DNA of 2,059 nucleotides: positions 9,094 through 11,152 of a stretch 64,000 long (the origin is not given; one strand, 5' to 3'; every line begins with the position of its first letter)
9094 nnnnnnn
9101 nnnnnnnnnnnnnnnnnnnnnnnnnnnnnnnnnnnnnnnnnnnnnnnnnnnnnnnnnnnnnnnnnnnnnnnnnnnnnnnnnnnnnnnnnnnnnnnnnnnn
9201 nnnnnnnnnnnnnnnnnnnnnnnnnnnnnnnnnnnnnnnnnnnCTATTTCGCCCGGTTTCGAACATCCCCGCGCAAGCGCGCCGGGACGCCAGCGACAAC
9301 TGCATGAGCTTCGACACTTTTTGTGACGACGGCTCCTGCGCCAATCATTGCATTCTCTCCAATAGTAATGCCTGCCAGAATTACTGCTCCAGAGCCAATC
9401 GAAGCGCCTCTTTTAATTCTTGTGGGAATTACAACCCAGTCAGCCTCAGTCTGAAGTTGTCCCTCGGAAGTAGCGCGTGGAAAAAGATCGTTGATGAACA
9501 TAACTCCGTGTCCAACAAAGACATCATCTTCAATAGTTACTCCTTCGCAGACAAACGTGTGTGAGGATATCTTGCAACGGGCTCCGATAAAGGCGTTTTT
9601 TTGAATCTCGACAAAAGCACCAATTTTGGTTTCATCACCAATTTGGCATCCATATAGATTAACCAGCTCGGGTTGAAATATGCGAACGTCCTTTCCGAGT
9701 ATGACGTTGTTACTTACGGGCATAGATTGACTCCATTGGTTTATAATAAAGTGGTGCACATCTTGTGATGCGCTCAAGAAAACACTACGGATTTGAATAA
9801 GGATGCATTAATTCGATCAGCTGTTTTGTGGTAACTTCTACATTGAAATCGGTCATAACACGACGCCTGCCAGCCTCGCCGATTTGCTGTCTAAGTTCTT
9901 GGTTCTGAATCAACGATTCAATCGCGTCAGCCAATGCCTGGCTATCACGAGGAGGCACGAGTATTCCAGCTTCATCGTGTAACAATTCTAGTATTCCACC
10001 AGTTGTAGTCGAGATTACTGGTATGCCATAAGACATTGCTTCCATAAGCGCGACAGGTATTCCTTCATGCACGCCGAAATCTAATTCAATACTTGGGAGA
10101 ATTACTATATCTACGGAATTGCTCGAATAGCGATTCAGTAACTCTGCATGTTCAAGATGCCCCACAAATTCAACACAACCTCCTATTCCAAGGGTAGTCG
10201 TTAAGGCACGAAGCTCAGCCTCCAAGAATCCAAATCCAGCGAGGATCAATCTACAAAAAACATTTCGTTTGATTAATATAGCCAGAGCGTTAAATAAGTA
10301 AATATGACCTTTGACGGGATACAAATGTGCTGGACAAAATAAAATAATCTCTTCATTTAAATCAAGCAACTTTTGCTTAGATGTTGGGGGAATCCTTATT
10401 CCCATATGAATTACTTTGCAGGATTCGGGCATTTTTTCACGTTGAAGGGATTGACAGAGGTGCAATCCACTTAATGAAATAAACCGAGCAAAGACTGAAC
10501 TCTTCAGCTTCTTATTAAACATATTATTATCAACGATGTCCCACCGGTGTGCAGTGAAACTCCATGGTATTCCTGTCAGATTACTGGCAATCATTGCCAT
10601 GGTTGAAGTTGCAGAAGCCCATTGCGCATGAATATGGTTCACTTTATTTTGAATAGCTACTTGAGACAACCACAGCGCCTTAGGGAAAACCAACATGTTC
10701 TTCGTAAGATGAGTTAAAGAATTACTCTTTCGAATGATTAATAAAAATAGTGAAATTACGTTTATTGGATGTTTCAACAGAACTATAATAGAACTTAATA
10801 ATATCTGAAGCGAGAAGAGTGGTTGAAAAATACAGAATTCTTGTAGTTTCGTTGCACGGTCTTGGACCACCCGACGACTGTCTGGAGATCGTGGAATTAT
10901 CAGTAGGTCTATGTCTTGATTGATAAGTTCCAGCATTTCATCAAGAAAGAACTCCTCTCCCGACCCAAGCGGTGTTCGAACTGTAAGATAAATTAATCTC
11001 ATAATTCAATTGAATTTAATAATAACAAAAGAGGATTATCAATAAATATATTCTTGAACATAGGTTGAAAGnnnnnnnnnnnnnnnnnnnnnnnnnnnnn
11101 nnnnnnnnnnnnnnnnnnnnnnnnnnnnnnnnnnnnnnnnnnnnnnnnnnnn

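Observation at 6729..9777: WbpE/WbpB/WbpD-like triad (aminotransferase, Gfo/Idh/MocA oxidoreductase, hexapeptide acetyltransferase) with a small 4-TM protein between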

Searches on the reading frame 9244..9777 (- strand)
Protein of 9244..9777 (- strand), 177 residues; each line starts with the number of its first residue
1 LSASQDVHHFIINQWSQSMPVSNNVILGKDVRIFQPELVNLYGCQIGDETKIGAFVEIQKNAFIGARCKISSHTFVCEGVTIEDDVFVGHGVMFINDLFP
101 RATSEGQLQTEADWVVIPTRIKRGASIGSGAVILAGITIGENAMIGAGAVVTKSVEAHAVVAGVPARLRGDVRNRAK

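Call 4: search_protein_families(library=pfam, proteins=[window:9244-9777:-], max_evalue=0.01)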
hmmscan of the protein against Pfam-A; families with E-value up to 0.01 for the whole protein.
window:9244-9777:- (177 aa): 3 families
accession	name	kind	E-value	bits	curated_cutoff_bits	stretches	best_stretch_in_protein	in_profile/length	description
PF00132.30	Hexapep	-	4.6e-19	67.7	27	2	119-153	2-36/36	Bacterial transferase hexapeptide (six repeats)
PF14602.12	Hexapep_2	-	1.7e-10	40.8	27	2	119-153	2-34/34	Hexapeptide repeat of succinyl-transferase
PF25084.1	LbH_EIF2B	-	2.2e-09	37.7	54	1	16-93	13-92/105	EIF2B subunit epsilon LbH domain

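Call 5: search_protein_families(library=ncbifam, proteins=[window:9244-9777:-], max_evalue=0.01)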
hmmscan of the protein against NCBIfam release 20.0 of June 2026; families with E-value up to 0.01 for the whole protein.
window:9244-9777:- (177 aa): 50 families (the best 25 are shown)
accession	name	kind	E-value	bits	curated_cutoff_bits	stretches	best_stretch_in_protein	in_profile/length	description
TIGR03570.1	NeuD_NnaD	subfamily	4e-23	82.1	160.8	2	120-167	155-202/202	NeuD/PglB/VioB family sugar acetyltransferase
NF007076.0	PRK09527.1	equivalog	8.9e-17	61.2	347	1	108-177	121-190/203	galactoside O-acetyltransferase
NF041874.1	EPS_EpsC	equivalog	1.9e-14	53.7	150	1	56-169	62-164/168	serine O-acetyltransferase EpsC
TIGR03532.1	DapD_Ac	equivalog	3.2e-14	53.1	231.75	1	118-175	160-217/231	2,3,4,5-tetrahydropyridine-2,6-dicarboxylate N-acetyltransferase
NF007499.0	PRK10092.1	equivalog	5.3e-14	52.4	314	1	117-168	128-179/183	maltose O-acetyltransferase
NF007797.0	PRK10502.1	subfamily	8.9e-14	51.5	192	2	115-169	122-176/183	WcaF family extracellular polysaccharide biosynthesis acetyltransferase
NF002060.0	PRK00892.1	subfamily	4.2e-13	49.1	207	2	16-94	105-182/345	UDP-3-O-(3-hydroxymyristoyl)glucosamine N-acyltransferase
NF010934.1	PRK14354.1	equivalog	2.6e-12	46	450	1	44-160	332-432/447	bifunctional UDP-N-acetylglucosamine diphosphorylase/glucosamine-1-phosphate N-acetyltransferase GlmU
TIGR01173.1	glmU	equivalog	2.8e-12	46.2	366.85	1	43-162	332-435/452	bifunctional UDP-N-acetylglucosamine diphosphorylase/glucosamine-1-phosphate N-acetyltransferase GlmU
NF050158.1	CarbAnhydGPos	equivalog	3.9e-12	46.2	250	1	119-172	88-143/172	gamma carbonic anhydrase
TIGR01172.1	cysE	equivalog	7e-12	45.7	210.65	1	51-167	57-162/162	serine O-acetyltransferase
TIGR01853.1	lipid_A_lpxD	equivalog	7.3e-12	44.9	242.5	2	22-97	102-176/325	UDP-3-O-(3-hydroxymyristoyl)glucosamine N-acyltransferase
TIGR03308.1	phn_thr-fam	hypoth_equivalog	8.4e-12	45.4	201.65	1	123-168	113-158/204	phosphonate metabolim protein, transferase hexapeptide repeat family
NF007240.0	PRK09677.1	equivalog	1.3e-11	44.4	243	1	124-168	136-180/192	putative lipopolysaccharide biosynthesis O-acetyl transferase WbbJ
NF058585.1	HptprglPActTf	PfamEq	1.8e-11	43.9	300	1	124-168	112-156/172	heptaprenylglyceryl phosphate O-acetyltransferase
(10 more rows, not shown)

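Call 9: search_solved_structures(query=window:9244-9777:-, max_evalue=0.00001)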
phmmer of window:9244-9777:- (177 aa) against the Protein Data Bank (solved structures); distinct sequences matched with E-value up to 0.00001: 49.
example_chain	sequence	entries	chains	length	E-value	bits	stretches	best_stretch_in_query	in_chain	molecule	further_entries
7s3u_A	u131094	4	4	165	1.4e-24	90.3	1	69-159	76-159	N-acetyltransferase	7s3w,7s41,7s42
7s43_A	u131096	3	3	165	1.6e-24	90.1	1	69-159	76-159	N-acetyltransferase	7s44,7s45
4mzu_A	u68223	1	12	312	2.3e-24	89.6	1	65-173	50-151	WxcM-like protein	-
3mqg_A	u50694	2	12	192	1.5e-19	74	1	42-170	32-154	Lipopolysaccharides biosynthesis acetyltransferase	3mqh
3fs8_A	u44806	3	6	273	5.6e-16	62.3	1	42-172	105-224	QdtC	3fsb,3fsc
1kqa_A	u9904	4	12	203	3.1e-11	46.9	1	65-176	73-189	GALACTOSIDE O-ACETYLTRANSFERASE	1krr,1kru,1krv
2ic7_A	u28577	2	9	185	2.1e-10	44.2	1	76-168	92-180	Maltose transacetylase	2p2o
4dcl_A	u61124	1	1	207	2.9e-10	43.7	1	16-169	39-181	Putative acetyltransferase SACOL2570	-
3ftt_A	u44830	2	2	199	4.2e-10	43.2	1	34-169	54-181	Putative acetyltransferase SACOL2570 | Galactoside O-acetyltransferase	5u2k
3v4e_A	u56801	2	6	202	4.4e-10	43.1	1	34-169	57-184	Galactoside O-acetyltransferase | Putative acetyltransferase SACOL2570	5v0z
4egg_A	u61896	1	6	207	5.3e-10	42.9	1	43-169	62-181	Putative acetyltransferase SACOL2570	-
3r8y_A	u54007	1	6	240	1.7e-09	41.3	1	120-175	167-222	2,3,4,5-tetrahydropyridine-2,6-dicarboxylate N-acetyltransferase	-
3cj8_A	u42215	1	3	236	3.4e-09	40.2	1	118-174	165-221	2,3,4,5-tetrahydropyridine-2,6-dicarboxylate N-acetyltransferase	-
3srt_A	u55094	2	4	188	4.4e-09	39.9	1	76-168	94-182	Maltose O-acetyltransferase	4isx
3hjj_A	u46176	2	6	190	1.1e-08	38.5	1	57-168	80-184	Maltose O-acetyltransferase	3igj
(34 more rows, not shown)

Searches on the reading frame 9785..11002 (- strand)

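Call 4: search_protein_families(library=pfam, proteins=[window:9785-11002:-], max_evalue=0.01)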
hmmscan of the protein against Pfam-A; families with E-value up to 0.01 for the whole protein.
window:9785-11002:- (405 aa): 5 families
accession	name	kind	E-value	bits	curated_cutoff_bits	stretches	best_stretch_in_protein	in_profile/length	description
PF00534.26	Glycos_transf_1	-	4.5e-32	111.4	26.4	1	209-381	6-172/172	Glycosyl transferases group 1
PF13692.12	Glyco_trans_1_4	-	1.5e-28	100.3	27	1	220-367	4-142/142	Glycosyl transferases group 1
PF13524.12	Glyco_trans_1_2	-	2e-10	41.2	25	1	277-396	29-143/144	Glycosyl transferase-like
PF20706.3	GT4-conflict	-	0.0025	17.3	26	1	295-373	280-363/385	Family 4 Glycosyltransferase in conflict systems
PF13579.12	Glyco_trans_4_4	-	0.0051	17.6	29.7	0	111-167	62-117/158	Glycosyl transferase 4-like domain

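Call 5: search_protein_families(library=ncbifam, proteins=[window:9785-11002:-], max_evalue=0.01)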
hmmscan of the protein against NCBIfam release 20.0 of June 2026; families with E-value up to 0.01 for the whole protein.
window:9785-11002:- (405 aa): 35 families (the best 25 are shown)
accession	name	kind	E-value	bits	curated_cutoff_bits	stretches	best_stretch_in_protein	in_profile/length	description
NF041876.1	EPS_EpsE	equivalog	1.1e-49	169.7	400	1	16-394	13-388/389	exopolysaccharide biosynthesis GT4 family glycosyltransferase EpsE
TIGR03088.1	stp2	hypoth_equivalog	4.8e-29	101.6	409.05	1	212-398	188-369/374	TIGR03088 family PEP-CTERM/XrtA system glycosyltransferase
TIGR04005.1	wcaL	equivalog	4e-25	88.5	537.6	1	193-400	197-404/406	colanic acid biosynthesis glycosyltransferase WcaL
NF038229.1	Glyco4_Geo_Pelo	equivalog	3.4e-22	78.9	400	1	189-400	129-334/338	GPMC system family 4 glycosyltransferase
TIGR04063.1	stp3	hypoth_equivalog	4.6e-19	68.6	442.05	1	215-392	210-385/397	TIGR04063 family PEP-CTERM/XrtA system glycosyltransferase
TIGR04157.1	glyco_rSAM_CFB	subfamily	3.8e-18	65.7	400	1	212-398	222-405/406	TIGR04157 family glycosyltransferase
TIGR03999.1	thiol_BshA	equivalog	8.6e-18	64.4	273.7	1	226-395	207-366/375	N-acetyl-alpha-D-glucosaminyl L-malate synthase BshA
NF047684.1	TeichurnBiosyTuaC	equivalog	1.3e-17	63.9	550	1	120-397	108-384/391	teichuronic acid biosynthesis protein TuaC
NF038298.1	EPS_HpsO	equivalog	1.6e-16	60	575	1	219-398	203-383/388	hormogonium polysaccharide biosynthesis glycosyltransferase HpsO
TIGR03449.1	mycothiol_MshA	equivalog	7.3e-16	58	462.5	1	213-398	216-399/406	D-inositol-3-phosphate glycosyltransferase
TIGR02149.1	glgA_Coryne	subfamily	1e-13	51.2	302.4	1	296-398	283-386/391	glycogen synthase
NF050056.1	ProtGlycPglH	equivalog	5.7e-13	48.7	600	1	217-399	179-350/354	GalNAc-alpha-(1->4)-GalNAc-alpha-(1->3)-diNAcBac-PP-undecaprenol alpha-1,4-N-acetyl-D-galactosaminyltransferase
NF053787.1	GlcN_PG_synth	equivalog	3e-12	46.1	480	1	310-397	269-354/361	N-acetylglucosaminyl phosphatidylglycerol synthase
NF038295.1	EPS_HpsP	equivalog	1.6e-11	43.8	550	1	111-398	85-383/388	hormogonium polysaccharide biosynthesis glycosyltransferase HpsP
NF046085.1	XrtY_assoc_Gly1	equivalog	1.6e-11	43.7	400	1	97-400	78-382/387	XrtY-associated glycosyltransferase XYAG1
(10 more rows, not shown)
